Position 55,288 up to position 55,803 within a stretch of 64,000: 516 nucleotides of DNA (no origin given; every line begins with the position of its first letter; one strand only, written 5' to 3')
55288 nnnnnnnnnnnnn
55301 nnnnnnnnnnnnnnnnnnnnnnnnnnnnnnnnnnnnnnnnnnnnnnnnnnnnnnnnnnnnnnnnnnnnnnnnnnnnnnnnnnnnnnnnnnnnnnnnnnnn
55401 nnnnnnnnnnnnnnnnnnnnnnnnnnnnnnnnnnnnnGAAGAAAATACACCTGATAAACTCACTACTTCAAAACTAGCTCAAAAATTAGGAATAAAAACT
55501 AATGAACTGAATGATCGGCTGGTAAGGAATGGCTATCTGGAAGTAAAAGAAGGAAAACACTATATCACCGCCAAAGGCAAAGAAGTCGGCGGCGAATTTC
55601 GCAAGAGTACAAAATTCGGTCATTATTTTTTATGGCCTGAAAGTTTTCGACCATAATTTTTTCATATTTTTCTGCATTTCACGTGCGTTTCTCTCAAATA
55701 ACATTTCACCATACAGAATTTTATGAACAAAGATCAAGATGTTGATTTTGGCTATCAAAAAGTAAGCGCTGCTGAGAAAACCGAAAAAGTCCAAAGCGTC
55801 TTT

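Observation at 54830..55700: AT-rich, codon-atypical islet with a single-HKD phospholipase-D-family nuclease between a DUF971 gene and ubiE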

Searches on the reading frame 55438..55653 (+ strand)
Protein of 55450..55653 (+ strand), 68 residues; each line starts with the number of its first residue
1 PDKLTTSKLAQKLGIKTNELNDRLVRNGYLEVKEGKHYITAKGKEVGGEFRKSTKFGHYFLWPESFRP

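Call 50: find_homologous_proteins(query=window:55450-55653:+, max_evalue=0.001)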
Query seq(68 aa) (68 aa): 19 proteins with E <= 0.001 among 20 candidates.
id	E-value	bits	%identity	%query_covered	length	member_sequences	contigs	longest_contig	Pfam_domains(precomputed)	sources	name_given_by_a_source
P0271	2.0e-26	109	74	100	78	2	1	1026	-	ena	-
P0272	2.9e-26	108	76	97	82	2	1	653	-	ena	-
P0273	4.6e-26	108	76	99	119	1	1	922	-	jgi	jgi:hypothetical protein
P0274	4.8e-26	108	73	99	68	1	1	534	-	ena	-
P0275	5.4e-26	108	76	97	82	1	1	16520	-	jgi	jgi:hypothetical protein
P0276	7.6e-26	107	81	93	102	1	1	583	-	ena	-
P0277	1.4e-25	106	71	100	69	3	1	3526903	-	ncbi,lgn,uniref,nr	ncbi:hypothetical protein [Allochromatium vinosum]|uniref:hypothetical protein n=1 Tax=Allochromatiu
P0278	3.5e-25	105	77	94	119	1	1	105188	-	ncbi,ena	-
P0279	1.4e-24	103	75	94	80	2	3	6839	-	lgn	-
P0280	1.0e-23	100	71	97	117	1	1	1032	-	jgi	jgi:hypothetical protein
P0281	1.1e-23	100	73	97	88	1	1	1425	-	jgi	jgi:hypothetical protein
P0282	2.3e-23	99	69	99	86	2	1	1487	PF04760.22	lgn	-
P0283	6.4e-23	98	70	97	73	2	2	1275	-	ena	-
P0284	6.0e-21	92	70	97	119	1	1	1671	-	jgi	jgi:hypothetical protein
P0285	2.1e-17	80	69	79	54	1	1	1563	-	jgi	jgi:hypothetical protein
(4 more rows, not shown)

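Call 56: search_solved_structures(query=A2, max_evalue=10, show_alignments=2)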
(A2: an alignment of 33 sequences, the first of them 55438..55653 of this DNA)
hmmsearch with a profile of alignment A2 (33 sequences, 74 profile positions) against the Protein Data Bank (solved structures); distinct sequences matched with E-value up to 10: 31.
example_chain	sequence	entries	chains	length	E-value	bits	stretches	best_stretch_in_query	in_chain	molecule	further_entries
3tgn_A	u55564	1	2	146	0.03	17.7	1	5-41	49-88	Adc operon repressor AdcR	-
5zr4_A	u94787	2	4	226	0.042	17.2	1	4-50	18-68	Metal-dependent transcriptional regulator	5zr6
3cta_A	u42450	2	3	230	0.071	16.5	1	3-48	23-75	Riboflavin kinase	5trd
8pvt_A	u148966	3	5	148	0.22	14.9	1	4-50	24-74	Iron dependent repressor, putative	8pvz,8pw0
5cvi_A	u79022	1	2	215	0.25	14.8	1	4-48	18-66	SloR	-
4gct_A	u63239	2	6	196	0.26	14.7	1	3-28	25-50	Nucleoid occlusion factor SlmA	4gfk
5haw_A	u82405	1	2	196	0.26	14.7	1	3-28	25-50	Nucleoid occlusion factor SlmA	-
1on2_A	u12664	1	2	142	0.29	14.6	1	20-52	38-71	Transcriptional regulator mntR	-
4hx4_A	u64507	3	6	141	0.29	14.5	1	20-52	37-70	TRANSCRIPTIONAL REGULATOR MNTR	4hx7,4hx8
3r60_A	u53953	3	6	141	0.29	14.5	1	20-52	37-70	Transcriptional regulator mntR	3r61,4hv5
1on1_A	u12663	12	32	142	0.3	14.5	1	20-52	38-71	Transcriptional regulator mntR | HTH-type transcriptional regulator MntR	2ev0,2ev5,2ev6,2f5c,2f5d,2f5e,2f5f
7od9_C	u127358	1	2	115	0.3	14.5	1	22-49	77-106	C-terminal domain of CheF from Methanococcus maripaludis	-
4b44_A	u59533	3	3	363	0.3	14.5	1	7-35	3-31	TRANSLATION INITIATION FACTOR IF-2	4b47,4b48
4b43_A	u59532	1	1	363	0.3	14.5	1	7-35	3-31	TRANSLATION INITIATION FACTOR IF-2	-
4b3x_A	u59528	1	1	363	0.31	14.5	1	7-35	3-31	TRANSLATION INITIATION FACTOR IF-2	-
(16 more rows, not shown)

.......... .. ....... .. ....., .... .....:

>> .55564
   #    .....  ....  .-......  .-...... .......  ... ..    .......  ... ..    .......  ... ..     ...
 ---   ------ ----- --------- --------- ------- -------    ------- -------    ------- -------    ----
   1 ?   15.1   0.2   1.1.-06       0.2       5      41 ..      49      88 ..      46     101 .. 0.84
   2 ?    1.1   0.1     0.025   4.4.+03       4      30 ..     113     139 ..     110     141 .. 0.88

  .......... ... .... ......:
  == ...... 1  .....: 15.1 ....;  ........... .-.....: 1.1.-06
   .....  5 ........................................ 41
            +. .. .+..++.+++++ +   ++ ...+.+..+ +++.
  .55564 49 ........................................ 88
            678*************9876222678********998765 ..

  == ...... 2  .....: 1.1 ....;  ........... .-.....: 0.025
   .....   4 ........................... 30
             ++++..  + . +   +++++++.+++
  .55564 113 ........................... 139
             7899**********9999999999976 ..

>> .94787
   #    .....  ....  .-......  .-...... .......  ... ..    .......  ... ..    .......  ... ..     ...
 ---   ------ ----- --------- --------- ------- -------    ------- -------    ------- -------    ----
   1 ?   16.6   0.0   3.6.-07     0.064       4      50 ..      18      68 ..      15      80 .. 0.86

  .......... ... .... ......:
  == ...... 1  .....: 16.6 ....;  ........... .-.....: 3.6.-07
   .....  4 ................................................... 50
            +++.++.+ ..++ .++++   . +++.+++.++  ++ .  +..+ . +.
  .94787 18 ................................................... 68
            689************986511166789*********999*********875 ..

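Call 57: search_protein_families(library=pfam, alignment_id=A2, max_evalue=0.1)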
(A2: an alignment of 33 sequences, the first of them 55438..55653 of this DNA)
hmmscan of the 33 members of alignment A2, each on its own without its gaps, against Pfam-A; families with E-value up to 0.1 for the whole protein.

A. member 1, window:55438-55653:+ (72 aa): 4 families
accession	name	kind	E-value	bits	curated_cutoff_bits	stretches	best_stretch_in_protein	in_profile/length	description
PF03374.19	ANT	-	0.00029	21.6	25.3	1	4-51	20-67/108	Phage antirepressor protein KilAC domain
PF12728.13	HTH_17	-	0.009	16.7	27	1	8-42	2-36/51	Helix-turn-helix domain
PF14947.12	HTH_45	-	0.03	14.8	25.5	1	26-57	41-72/77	Winged helix-turn-helix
PF04967.18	HTH_10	-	0.062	13.6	23.1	0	3-28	19-44/53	HTH DNA binding domain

B. families by the number of members that match (of 33 scanned): 21 families
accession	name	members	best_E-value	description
PF03374.19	ANT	14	7.4e-06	Phage antirepressor protein KilAC domain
PF14947.12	HTH_45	10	0.00079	Winged helix-turn-helix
PF04760.21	IF2_N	6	1.8e-05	Translation initiation factor IF-2, N-terminal region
PF23589.2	WH_AprA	5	0.00025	AprA winged helix domain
PF04967.18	HTH_10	4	0.0044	HTH DNA binding domain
PF06969.22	HemN_C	3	0.022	HemN C-terminal domain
PF12728.13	HTH_17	2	0.009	Helix-turn-helix domain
PF22194.2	F-93_WHD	1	0.0025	F-93, winged-helix domain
PF03440.20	APT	1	0.018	Aerolysin/Pertussis toxin (APT) domain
PF02954.25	HTH_8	1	0.02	Bacterial regulatory protein, Fis family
PF13412.12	HTH_24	1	0.025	Winged helix-turn-helix DNA-binding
PF01325.25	Fe_dep_repress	1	0.031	Iron dependent repressor, N-terminal DNA binding domain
PF13404.12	HTH_AsnC-type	1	0.041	AsnC-type helix-turn-helix domain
PF05225.22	HTH_psq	1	0.044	helix-turn-helix, Psq domain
PF24409.1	wHTH-PRTase_assc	1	0.054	wHTH-PRTase associated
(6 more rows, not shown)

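Call 59: predict_structure(alignment_id=A2)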
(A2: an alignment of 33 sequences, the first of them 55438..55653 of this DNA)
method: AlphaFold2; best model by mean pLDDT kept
length: 72 residues; sequences in the alignment: 33
mean_pLDDT: 82.8   pTM: 0.59
mean pLDDT of the five models: 82.8, 82.5, 81.7, 81.3, 80.1
residues with pLDDT >= 90: 5; 70-90: 60; 50-70: 4; < 50: 3
segments of 3 or more residues with pLDDT < 50: 1-3
pLDDT, mean of each block of 10 residues (from residue 1): 67 89 89 86 88 80 84 71
secondary structure, 60 per line:
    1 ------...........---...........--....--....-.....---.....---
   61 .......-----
elements in order: E7-9 H10-17 H21-31 E34-37 E40-43 H45-49 E53-57 E61-67

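Call 64: fold_search(model_id=the predicted structure, library=pdb)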
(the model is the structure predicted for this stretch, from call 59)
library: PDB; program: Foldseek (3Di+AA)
matches with E <= 10: 855; with E <= 0.001: 0
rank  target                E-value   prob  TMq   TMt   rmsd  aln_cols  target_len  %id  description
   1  8bir_A                2.2e-01  0.41  0.31  0.10   5.6        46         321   26  O-Methyltransferase Plu4895 in complex with SAH and AQ-256 (released 2023-03-08)
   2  4o5v                  2.9e-01  0.47  0.31  0.14   4.6        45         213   22  Crystal structure of T. acidophilum IdeR (released 2014-11-05)
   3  8bif_D                2.9e-01  0.41  0.34  0.11   5.4        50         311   20  O-Methyltransferase Plu4892 in complex with SAH (released 2023-03-08)
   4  9oo9                  3.0e-01  0.72  0.41  0.14   4.7        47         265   28  Crystal structure of MYST acetyltransferase domain in complex with inhibitor 6 (released 2026-02-11)
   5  5i44_I                3.0e-01  0.69  0.36  0.40   4.4        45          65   22  Structure of RacA-DNA complex; P21 form (released 2016-05-04)
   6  2x4h_C                3.0e-01  0.51  0.33  0.22   5.5        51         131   22  Crystal Structure of the hypothetical protein SSo2273 from Sulfolobus solfataricus (released 2010-07-21)
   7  2x4h_B                3.0e-01  0.47  0.33  0.22   5.6        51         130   22  Crystal Structure of the hypothetical protein SSo2273 from Sulfolobus solfataricus (released 2010-07-21)
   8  8bif_A                3.0e-01  0.41  0.33  0.11   5.4        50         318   20  O-Methyltransferase Plu4892 in complex with SAH (released 2023-03-08)
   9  1r22_B                3.3e-01  0.69  0.43  0.34   3.5        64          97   19  Crystal structure of the cyanobacterial metallothionein repressor SmtB (C14S/C61S/C121S mutant) in the Zn2alpha5-form (released 2004-05-18)
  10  2x4h_A                3.3e-01  0.63  0.33  0.22   4.2        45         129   22  Crystal Structure of the hypothetical protein SSo2273 from Sulfolobus solfataricus (released 2010-07-21)
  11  8big_A                3.3e-01  0.35  0.31  0.10   5.6        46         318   26  O-Methyltransferase Plu4895 in complex with SAH (released 2023-03-08)
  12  5j8c                  3.5e-01  0.66  0.40  0.13   4.5        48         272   23  Human MOF C316S, E350Q crystal structure (released 2016-07-20)
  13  9ooa                  3.7e-01  0.66  0.41  0.14   4.7        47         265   28  Crystal structure of MYST acetyltransferase domain in complex with inhibitor 7 (released 2026-02-11)
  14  8zde_C                3.7e-01  0.44  0.38  0.23   3.3        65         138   17  Crystal structure of HsmR with DNA bound (released 2025-11-05)
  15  2hyg                  3.7e-01  0.41  0.36  0.23   5.1        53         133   21  The Structure of apo-MntR from Bacillus subtilis, Native Form (released 2006-11-07)
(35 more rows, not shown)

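Call 65: search_dna_similar(query=window:55450-55653:+, collection=phages, mode=protein, max_evalue=0.01, max_rows=40)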
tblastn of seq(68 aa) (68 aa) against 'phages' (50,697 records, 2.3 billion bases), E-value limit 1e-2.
Records with a match: 7; places in all: 7; records where one place covers at least 80% of the query: 7.
Best place of each record, by identity: <60% 7.
By first word of the organism name: Vibrio 7.
By host as written in the record: Vibrio parahaemolyticus strain MAVP-K 1; Vibrio parahaemolyticus MEVP-10 1; Vibrio parahaemolyticus strain CT4291 1; Vibrio parahaemolyticus 1; Vibrio parahaemolyticus strain MAVP-36 1; Vibrio parahaemolyticus MAVP-71 1; Vibrio cyclitrophicus 10N.286.55.B4 1.
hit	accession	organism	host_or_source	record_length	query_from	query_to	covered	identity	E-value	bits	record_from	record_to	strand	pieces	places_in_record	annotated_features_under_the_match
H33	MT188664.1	Vibrio phage vB_VipaK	Vibrio parahaemolyticus strain MAVP-K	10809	3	66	94%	53.1%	4e-15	72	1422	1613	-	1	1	DNA repair protein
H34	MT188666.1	Vibrio phage vB_Vipa10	Vibrio parahaemolyticus MEVP-10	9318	3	66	94%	51.6%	4e-14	70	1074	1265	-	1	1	DNA repair protein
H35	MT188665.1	Vibrio phage vB_Vipa4291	Vibrio parahaemolyticus strain CT4291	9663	3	66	94%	51.6%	4e-14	70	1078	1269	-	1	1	DNA repair protein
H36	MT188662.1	Vibrio phage vB_Vipa26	Vibrio parahaemolyticus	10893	3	66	94%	51.6%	5e-14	70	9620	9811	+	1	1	DNA repair protein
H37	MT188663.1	Vibrio phage vB_Vipa36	Vibrio parahaemolyticus strain MAVP-36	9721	3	66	94%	50.0%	2e-14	71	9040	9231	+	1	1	DNA repair protein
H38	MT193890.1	Vibrio phage vB_Vipa71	Vibrio parahaemolyticus MAVP-71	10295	3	66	94%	50.0%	1e-13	69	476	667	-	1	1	DNA repair protein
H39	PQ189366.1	Vibrio phage 10N.286.55.B4_PE001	Vibrio cyclitrophicus 10N.286.55.B4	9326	3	66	94%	46.9%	7e-12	64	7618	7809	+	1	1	hypothetical protein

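Call 66: search_dna_similar(query=window:55450-55653:+, collection=plasmids, mode=protein, max_evalue=0.01, max_rows=60, rows=spread)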
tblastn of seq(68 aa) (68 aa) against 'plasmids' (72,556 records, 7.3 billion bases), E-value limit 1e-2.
Records with a match: 433; places in all: 434; records where one place covers at least 80% of the query: 433.
Best place of each record, by identity: 60-80% 1; <60% 432.
By first word of the organism name: Klebsiella 370; Raoultella 17; Escherichia 10; Vibrio 7; Pseudomonas 4; Citrobacter 4; Aeromonas 3; Acidovorax 3; Enterobacter 3; Photobacterium 2; and 10 more.
By predicted mobility (MOB-suite, as given by PLSDB): conjugative 393; non-mobilizable 32; mobilizable 8.
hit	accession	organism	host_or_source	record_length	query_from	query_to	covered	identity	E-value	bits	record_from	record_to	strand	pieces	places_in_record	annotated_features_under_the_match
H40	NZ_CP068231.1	Aeromonas caviae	combined sewer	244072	3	66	94%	65.6%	1e-20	90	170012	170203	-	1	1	phospholipase D family protein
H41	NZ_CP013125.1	Pseudomonas mendocina S5.2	rhizosphere soil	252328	2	66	96%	53.8%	1e-13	70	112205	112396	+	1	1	phospholipase D family protein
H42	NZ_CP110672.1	Vibrio alginolyticus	-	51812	3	66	94%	39.1%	3e-8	55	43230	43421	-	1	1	DUF2726 domain-containing protein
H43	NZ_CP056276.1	Klebsiella pneumoniae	culture,Wastewater effluent sample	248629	2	66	96%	37.3%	2e-4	44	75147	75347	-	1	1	phospholipase D family protein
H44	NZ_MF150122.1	Klebsiella pneumoniae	Homo sapiens,single cell,urine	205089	2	66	96%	35.8%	3e-4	43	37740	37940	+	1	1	phospholipase D family protein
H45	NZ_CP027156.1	Klebsiella pneumoniae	-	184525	2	66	96%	35.8%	4e-4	43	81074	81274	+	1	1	phospholipase D family protein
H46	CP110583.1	Klebsiella pneumoniae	Homo sapiens,urine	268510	2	66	96%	35.8%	4e-4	43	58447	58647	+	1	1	phospholipase D family protein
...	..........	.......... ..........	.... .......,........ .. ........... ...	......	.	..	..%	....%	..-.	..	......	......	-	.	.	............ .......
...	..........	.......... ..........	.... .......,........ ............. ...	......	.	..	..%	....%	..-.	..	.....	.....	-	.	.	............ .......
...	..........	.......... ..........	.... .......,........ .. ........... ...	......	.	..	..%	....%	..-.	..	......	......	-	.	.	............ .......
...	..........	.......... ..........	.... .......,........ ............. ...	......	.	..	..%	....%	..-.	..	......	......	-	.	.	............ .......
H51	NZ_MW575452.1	Klebsiella pneumoniae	-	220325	2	66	96%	35.8%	5e-4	43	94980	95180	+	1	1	phospholipase D family protein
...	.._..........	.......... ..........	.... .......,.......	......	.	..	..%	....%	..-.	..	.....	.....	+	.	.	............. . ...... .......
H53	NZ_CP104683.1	Escherichia coli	Homo sapiens,urine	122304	2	66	96%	35.8%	6e-4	42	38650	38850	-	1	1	phospholipase D family protein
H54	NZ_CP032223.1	Klebsiella pneumoniae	-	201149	2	66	96%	35.8%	6e-4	42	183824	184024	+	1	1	phospholipase D family protein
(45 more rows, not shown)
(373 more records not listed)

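Call 67: get_annotated_region(hit=H42, flank=5000)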
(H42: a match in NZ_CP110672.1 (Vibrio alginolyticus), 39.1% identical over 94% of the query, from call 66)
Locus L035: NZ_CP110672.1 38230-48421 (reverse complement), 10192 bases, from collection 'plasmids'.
description: Vibrio alginolyticus strain AUSMDU00064140 plasmid pAUSMDU00064140, complete sequence
organism: Vibrio alginolyticus (NCBI taxid 663)
taxonomy: Bacteria; Pseudomonadota; Gammaproteobacteria; Vibrionales; Vibrionaceae; Vibrio; Vibrio alginolyticus
host: -; source: -; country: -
typing (MOB-suite, as given by PLSDB): mobilizable; relaxase MOBC
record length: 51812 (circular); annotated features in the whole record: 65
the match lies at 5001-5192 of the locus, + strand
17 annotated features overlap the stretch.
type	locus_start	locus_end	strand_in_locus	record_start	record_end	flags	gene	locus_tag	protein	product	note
CDS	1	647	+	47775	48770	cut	-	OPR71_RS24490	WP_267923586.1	ParB/RepB/Spo0J family partition protein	-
CDS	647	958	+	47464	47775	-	-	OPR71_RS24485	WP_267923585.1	hypothetical protein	-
CDS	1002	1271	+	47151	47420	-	-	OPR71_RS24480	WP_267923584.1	hypothetical protein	-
CDS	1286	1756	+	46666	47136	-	-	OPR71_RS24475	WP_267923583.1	hypothetical protein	-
CDS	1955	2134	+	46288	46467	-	-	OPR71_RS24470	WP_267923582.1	hypothetical protein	-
CDS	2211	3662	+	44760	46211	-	-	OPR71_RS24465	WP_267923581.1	hypothetical protein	-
CDS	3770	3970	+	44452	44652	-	-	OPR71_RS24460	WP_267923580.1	hypothetical protein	-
CDS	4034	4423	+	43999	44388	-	-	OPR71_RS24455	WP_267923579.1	hypothetical protein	-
CDS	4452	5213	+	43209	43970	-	-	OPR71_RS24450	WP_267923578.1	DUF2726 domain-containing protein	-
CDS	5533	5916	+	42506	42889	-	-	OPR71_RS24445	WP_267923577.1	hypothetical protein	-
CDS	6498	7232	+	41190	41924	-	-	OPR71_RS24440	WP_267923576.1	SprT-like domain-containing protein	-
CDS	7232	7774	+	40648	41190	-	-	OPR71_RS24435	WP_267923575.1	PIN domain-containing protein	-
CDS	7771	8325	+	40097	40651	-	-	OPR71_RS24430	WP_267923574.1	recombinase family protein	GO:0006310 - DNA recombination [Evidence IEA]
CDS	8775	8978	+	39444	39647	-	-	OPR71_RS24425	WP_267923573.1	hypothetical protein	-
CDS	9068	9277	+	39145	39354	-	-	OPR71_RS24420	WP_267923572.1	hypothetical protein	-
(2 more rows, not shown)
